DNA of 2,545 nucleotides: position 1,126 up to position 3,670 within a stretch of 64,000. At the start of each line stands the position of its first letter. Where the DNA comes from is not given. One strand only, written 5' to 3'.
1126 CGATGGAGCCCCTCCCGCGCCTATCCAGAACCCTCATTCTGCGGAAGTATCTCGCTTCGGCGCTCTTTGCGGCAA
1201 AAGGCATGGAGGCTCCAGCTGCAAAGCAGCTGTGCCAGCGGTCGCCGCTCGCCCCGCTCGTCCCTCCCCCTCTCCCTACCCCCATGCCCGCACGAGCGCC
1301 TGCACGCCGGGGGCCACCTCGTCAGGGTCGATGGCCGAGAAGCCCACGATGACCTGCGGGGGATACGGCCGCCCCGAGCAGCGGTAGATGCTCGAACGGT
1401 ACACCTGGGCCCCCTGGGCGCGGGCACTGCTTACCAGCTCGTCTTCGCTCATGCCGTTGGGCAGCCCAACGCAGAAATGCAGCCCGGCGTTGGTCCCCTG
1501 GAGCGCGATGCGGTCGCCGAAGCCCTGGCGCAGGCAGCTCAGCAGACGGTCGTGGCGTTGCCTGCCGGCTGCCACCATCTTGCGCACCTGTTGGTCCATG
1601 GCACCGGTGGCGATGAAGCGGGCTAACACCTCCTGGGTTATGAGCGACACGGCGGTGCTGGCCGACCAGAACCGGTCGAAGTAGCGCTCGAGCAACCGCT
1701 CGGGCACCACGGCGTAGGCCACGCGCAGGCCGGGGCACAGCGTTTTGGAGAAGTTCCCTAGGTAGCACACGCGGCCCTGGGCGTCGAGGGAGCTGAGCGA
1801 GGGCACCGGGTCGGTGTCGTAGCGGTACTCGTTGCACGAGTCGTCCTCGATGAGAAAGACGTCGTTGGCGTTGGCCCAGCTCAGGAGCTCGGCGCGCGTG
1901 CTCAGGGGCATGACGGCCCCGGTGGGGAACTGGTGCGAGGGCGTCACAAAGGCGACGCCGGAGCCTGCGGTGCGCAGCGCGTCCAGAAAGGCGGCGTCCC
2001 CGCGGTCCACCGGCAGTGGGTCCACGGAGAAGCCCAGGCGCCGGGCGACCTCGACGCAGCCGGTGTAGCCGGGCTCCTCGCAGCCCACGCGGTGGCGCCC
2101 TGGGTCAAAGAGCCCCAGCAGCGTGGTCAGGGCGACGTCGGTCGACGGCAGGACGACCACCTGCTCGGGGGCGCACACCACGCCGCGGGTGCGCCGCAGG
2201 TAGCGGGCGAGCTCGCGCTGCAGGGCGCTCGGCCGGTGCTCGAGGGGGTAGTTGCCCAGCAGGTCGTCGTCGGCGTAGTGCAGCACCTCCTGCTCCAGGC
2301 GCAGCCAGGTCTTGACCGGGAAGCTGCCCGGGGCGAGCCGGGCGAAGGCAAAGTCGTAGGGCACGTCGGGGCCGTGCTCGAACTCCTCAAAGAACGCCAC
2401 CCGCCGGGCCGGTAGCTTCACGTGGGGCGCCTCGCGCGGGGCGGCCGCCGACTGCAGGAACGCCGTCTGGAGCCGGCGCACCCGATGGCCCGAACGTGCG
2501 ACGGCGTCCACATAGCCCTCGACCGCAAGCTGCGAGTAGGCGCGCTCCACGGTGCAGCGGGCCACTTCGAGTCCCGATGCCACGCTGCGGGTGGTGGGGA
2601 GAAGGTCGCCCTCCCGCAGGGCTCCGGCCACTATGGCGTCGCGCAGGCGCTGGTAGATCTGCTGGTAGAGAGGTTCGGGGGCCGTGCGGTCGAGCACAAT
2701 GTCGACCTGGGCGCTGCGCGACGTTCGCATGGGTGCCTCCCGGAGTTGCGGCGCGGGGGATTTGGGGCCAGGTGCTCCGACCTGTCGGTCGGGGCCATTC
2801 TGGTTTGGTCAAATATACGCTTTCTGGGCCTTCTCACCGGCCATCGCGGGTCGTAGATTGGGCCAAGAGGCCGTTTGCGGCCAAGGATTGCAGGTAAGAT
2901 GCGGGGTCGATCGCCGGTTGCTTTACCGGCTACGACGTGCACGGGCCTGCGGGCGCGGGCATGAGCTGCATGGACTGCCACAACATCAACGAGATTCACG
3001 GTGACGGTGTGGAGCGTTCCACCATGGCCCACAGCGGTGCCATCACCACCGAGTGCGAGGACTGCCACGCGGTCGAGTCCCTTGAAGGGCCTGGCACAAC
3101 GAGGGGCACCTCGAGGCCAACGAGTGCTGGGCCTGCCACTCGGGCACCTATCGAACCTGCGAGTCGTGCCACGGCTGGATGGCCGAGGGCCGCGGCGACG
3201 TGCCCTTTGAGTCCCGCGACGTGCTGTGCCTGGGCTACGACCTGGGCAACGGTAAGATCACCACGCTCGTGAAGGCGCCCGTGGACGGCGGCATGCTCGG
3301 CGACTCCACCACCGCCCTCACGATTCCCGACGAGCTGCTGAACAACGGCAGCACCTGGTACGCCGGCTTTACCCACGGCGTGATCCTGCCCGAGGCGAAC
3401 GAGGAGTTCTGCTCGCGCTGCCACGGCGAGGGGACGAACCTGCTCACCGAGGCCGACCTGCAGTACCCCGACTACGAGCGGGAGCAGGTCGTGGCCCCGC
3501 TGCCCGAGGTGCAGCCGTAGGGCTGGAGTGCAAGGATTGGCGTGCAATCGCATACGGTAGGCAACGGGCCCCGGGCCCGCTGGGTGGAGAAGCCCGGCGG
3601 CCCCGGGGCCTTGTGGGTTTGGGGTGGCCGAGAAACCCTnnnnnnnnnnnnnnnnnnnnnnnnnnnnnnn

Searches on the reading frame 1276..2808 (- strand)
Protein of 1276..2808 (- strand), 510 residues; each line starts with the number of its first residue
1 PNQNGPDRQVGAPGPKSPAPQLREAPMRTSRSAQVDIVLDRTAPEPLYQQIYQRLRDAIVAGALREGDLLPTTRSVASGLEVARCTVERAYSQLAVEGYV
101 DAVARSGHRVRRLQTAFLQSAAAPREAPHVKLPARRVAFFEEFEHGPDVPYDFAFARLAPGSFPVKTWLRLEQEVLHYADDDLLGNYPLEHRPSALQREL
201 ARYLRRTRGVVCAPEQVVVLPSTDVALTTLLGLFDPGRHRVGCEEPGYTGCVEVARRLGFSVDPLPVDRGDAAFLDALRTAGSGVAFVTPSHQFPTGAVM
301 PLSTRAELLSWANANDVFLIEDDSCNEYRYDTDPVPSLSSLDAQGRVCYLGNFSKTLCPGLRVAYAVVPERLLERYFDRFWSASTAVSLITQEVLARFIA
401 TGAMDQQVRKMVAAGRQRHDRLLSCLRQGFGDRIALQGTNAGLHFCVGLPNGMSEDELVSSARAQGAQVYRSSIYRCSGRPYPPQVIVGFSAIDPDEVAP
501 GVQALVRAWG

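Call 39: search_protein_families(library=pfam, proteins=[window:1276-2808:-], max_evalue=0.001)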
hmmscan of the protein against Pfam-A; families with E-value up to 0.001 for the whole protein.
window:1276-2808:- (510 aa): 2 families
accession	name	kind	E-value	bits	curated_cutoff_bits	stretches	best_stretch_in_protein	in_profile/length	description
PF00155.27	Aminotran_1_2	-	4.4e-18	66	19.7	1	164-483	18-339/361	Aminotransferase class I and II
PF00392.27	GntR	-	4.9e-15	55.4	27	1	47-110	1-64/64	Bacterial regulatory proteins, gntR family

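Call 73: find_encoding_contigs(protein=window:1276-2730:-, flank=10000, max_places=4)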
Protein window:1276-2730:- (484 aa): 23 contigs read that carry it; 4 places shown.
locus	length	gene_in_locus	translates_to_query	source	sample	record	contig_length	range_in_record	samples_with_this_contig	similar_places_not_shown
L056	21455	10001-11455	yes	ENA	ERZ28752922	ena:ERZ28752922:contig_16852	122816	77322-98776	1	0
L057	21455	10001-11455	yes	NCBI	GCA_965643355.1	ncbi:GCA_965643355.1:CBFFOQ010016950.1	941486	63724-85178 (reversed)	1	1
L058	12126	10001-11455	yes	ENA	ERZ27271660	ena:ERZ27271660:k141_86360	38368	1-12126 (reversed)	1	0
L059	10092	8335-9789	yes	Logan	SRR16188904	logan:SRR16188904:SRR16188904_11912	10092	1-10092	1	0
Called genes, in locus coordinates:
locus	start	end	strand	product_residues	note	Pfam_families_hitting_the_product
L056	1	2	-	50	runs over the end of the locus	-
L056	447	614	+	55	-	-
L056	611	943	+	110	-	-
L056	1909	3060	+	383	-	PF02690:Na_Pi_cotrans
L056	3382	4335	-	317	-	PF00126:HTH_1, PF03466:LysR_substrate (weak)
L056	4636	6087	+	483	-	PF12838:Fer4_7 (weak), PF13187:Fer4_9 (weak), PF14697:Fer4_21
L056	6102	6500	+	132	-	PF01155:HypA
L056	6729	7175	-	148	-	PF00872:Transposase_mut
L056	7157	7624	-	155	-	PF00872:Transposase_mut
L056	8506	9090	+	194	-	PF05593:RHS_repeat (faint)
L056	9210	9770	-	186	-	-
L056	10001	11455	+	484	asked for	PF00392:GntR, PF00155:Aminotran_1_2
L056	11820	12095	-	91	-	-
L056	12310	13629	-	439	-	PF00890:FAD_binding_2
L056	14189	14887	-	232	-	PF03466:LysR_substrate (weak)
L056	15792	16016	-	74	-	-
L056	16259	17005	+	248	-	PF00890:FAD_binding_2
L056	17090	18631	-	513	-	PF00890:FAD_binding_2, PF01266:DAO (weak), PF12831:FAD_oxidored (weak)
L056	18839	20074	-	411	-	-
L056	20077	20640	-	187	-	-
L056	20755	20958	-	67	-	-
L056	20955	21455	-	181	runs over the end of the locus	-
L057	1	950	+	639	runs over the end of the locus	PF00070:Pyr_redox (faint), PF00890:FAD_binding_2, PF01266:DAO, PF03486:HI0933_like (faint), PF07992:Pyr_redox_2 (faint), PF12831:FAD_oxidored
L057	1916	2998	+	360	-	PF02690:Na_Pi_cotrans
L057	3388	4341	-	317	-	PF00126:HTH_1, PF03466:LysR_substrate (weak)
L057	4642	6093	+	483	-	PF12838:Fer4_7 (weak), PF13187:Fer4_9 (weak), PF14697:Fer4_21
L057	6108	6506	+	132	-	PF01155:HypA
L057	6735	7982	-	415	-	PF00872:Transposase_mut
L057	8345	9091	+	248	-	PF05593:RHS_repeat (faint)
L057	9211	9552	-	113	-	-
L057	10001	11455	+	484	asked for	PF00392:GntR, PF00155:Aminotran_1_2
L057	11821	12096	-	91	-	-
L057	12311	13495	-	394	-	PF00890:FAD_binding_2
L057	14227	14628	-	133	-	-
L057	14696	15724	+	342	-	PF00890:FAD_binding_2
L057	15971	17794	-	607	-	PF04205:FMN_bind, PF00890:FAD_binding_2, PF01266:DAO (weak), PF03486:HI0933_like (weak), PF12831:FAD_oxidored, PF13450:NAD_binding_8 (weak)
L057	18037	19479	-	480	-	PF00196:GerE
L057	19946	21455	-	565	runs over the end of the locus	PF04326:SLFN_AlbA_2, PF13749:HATPase_c_4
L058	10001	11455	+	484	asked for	PF00392:GntR, PF00155:Aminotran_1_2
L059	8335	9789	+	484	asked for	PF00392:GntR, PF00155:Aminotran_1_2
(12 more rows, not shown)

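Call 75: search_protein_families(library=pfam, proteins=[L056:6729-7175:-, L057:6735-7982:-, L057:11821-12096:-, L057:14227-14628:-], max_evalue=0.01)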
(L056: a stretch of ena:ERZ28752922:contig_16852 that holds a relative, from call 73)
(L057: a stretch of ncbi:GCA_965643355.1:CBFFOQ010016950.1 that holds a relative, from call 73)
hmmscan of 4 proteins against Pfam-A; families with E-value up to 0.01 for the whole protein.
L056:6729-7175:- (148 aa): 1 family
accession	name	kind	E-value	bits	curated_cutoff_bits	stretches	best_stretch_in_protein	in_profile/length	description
PF00872.24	Transposase_mut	-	1e-14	54.7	21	1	2-112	258-370/379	Transposase, Mutator family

L057:6735-7982:- (415 aa): 1 family
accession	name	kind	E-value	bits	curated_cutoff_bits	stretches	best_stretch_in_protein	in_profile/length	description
PF00872.24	Transposase_mut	-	7.8e-56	190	21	1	26-378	16-369/379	Transposase, Mutator family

L057:11821-12096:- (91 aa): 0 families

L057:14227-14628:- (133 aa): 0 families

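Call 98: find_homologous_proteins(query=L057:6735-7982:-, max_evalue=1e-20)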
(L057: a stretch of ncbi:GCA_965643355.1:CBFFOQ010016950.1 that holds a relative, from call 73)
Query L057:6735-7982:- (415 aa): 105 proteins with E <= 1e-20 among 8000 candidates.
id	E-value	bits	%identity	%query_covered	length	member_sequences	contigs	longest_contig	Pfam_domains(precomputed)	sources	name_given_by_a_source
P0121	6.8e-258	874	96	100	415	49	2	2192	PF00872.25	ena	-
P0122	1.7e-204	698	80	100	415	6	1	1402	PF00872.25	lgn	-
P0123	1.9e-177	609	69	100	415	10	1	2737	PF00872.25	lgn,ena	-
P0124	8.0e-174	597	68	99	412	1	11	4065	PF00872.25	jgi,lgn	jgi:transposase-like protein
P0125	3.0e-172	592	69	99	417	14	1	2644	PF00872.25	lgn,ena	-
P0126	1.5e-171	589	68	100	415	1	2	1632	PF00872.25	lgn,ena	-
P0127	7.9e-171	587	68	98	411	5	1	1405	PF00872.25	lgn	-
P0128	2.8e-169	582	68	98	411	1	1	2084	PF00872.25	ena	-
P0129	7.6e-161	554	65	99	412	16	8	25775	PF00872.25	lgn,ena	-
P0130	3.9e-160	552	64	100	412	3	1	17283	PF00872.25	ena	-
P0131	5.0e-160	551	65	98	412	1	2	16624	PF00872.25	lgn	-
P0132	3.9e-159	548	64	100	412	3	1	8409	PF00872.25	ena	-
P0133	1.1e-158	547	64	98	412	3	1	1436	PF00872.25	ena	-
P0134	4.2e-158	545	65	96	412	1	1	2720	PF00872.25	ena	-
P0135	3.6e-157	542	63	100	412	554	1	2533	PF00872.25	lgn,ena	-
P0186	8.7e-100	353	44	96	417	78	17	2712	PF00872.25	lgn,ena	-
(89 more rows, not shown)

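Call 106: find_encoding_contigs(protein=P0186, flank=700, max_places=10)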
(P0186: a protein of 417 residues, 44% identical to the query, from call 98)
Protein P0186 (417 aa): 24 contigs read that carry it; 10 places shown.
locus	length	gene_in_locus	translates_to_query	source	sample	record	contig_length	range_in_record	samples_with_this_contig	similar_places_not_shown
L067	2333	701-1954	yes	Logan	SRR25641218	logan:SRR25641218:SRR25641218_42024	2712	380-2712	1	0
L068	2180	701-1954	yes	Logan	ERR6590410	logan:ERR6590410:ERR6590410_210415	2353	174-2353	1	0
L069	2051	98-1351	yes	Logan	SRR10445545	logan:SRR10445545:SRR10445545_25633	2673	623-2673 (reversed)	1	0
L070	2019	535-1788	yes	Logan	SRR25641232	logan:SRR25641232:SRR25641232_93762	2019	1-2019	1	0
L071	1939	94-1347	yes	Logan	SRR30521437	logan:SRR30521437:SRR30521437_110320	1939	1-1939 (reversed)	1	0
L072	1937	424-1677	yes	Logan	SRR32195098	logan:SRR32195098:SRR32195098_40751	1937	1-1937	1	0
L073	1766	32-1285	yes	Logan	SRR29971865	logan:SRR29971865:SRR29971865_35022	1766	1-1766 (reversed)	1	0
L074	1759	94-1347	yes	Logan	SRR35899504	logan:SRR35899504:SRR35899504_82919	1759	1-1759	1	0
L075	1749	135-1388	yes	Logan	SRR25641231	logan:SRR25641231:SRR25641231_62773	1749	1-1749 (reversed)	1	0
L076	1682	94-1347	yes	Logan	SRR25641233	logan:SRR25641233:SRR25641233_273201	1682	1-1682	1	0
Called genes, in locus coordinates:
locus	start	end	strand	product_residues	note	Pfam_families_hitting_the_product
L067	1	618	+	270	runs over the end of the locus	-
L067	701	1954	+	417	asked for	PF00872:Transposase_mut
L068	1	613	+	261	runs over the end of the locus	?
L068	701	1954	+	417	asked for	PF00872:Transposase_mut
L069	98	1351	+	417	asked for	PF00872:Transposase_mut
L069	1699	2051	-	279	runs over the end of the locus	-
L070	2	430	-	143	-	?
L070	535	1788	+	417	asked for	PF00872:Transposase_mut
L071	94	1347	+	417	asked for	PF00872:Transposase_mut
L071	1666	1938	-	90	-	?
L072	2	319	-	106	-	?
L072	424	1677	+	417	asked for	PF00872:Transposase_mut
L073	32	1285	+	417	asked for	PF00872:Transposase_mut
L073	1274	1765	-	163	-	?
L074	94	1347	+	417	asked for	PF00872:Transposase_mut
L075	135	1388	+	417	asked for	PF00872:Transposase_mut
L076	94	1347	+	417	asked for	PF00872:Transposase_mut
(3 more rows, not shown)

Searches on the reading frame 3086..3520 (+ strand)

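Call 39: search_protein_families(library=pfam, proteins=[window:3086-3520:+], max_evalue=0.001)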
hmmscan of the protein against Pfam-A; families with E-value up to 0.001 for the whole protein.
window:3086-3520:+ (144 aa): 1 family
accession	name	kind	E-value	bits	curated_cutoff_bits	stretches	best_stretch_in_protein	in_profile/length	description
PF16164.10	VWA_N2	-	8.8e-05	23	27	0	99-123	15-39/79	VWA N-terminal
